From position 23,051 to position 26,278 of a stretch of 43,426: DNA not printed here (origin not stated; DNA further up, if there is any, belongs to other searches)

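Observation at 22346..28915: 2189-aa giant gene between portal and scaffold in a genome with no tape measure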

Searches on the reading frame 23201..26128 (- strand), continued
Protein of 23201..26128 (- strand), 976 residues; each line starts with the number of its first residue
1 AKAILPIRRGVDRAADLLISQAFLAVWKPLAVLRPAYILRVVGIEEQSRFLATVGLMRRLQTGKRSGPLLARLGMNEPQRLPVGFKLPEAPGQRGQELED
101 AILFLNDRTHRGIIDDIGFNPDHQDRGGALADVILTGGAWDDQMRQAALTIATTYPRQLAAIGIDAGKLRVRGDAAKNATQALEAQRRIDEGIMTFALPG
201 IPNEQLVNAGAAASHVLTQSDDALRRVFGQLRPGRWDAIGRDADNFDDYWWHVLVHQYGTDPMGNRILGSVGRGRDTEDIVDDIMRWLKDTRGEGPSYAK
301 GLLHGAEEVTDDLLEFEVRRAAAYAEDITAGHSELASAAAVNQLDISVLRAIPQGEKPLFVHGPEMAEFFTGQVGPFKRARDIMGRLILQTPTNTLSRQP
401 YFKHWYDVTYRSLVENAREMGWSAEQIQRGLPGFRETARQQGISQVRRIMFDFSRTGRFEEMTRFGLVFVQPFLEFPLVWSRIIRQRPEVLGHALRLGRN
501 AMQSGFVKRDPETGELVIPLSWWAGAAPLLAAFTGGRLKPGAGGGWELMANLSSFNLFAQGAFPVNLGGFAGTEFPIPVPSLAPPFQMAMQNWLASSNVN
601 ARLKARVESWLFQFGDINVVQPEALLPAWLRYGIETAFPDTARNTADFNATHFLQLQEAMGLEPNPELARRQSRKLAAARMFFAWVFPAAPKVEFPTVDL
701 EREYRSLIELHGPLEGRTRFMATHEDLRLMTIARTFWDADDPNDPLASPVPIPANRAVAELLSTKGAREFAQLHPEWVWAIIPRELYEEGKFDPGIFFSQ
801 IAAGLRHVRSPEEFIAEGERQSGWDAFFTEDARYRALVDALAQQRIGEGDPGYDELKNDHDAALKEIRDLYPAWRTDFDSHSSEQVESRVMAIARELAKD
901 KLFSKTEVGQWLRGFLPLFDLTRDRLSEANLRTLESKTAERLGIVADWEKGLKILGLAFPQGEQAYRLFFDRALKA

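Call 96: fold_search(model_id=the predicted structure, library=viral)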
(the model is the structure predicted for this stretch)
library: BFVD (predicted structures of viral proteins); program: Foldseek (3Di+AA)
matches with E <= 10: 92; with E <= 0.001: 8
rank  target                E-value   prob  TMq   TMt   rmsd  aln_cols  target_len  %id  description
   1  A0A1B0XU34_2          6.5e-19  1.00  0.40  0.40  26.6      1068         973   15  (no name in the UniProt tables at hand)
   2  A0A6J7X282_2          2.1e-18  1.00  0.35  0.42  20.4       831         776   16  Uncharacterized protein [uncultured Caudovirales phage]
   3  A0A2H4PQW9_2          1.9e-16  1.00  0.36  0.42  16.8       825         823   17  Uncharacterized protein [Streptomyces phage Manuel]
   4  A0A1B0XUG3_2          2.9e-14  1.00  0.17  0.18  31.4       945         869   16  (no name in the UniProt tables at hand)
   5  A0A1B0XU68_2          5.1e-13  1.00  0.21  0.22  31.8      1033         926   14  (no name in the UniProt tables at hand)
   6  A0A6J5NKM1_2          8.1e-13  1.00  0.33  0.38  15.8       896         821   14  Uncharacterized protein [uncultured Caudovirales phage]
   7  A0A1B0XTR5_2          1.6e-11  1.00  0.22  0.25  23.0       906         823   12  (no name in the UniProt tables at hand)
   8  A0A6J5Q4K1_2          1.9e-06  1.00  0.16  0.18  26.5       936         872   13  Uncharacterized protein [uncultured Caudovirales phage]
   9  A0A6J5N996            5.5e-02  0.23  0.13  0.10  38.0      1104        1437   11  Uncharacterized protein [uncultured Caudovirales phage]
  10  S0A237                1.1e-01  0.44  0.14  0.20  20.8       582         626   11  Uncharacterized protein [Cellulophaga phage phi46:3]
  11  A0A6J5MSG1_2          2.0e-01  0.06  0.07  0.06  43.3      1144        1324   12  Peptidase M23 [uncultured Caudovirales phage]
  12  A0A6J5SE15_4          2.7e-01  0.08  0.07  0.05  28.5       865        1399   12  Helicase/UvrB, N-terminal [uncultured Caudovirales phage]
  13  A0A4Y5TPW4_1          2.7e-01  0.05  0.07  0.06  43.1      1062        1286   11  (no name in the UniProt tables at hand)
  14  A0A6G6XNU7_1          3.1e-01  0.05  0.07  0.05  61.3      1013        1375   11  (no name in the UniProt tables at hand)
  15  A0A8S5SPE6            3.4e-01  0.06  0.07  0.06  37.0       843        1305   13  Tape measure domain protein [Myoviridae sp. ct7Mg7]
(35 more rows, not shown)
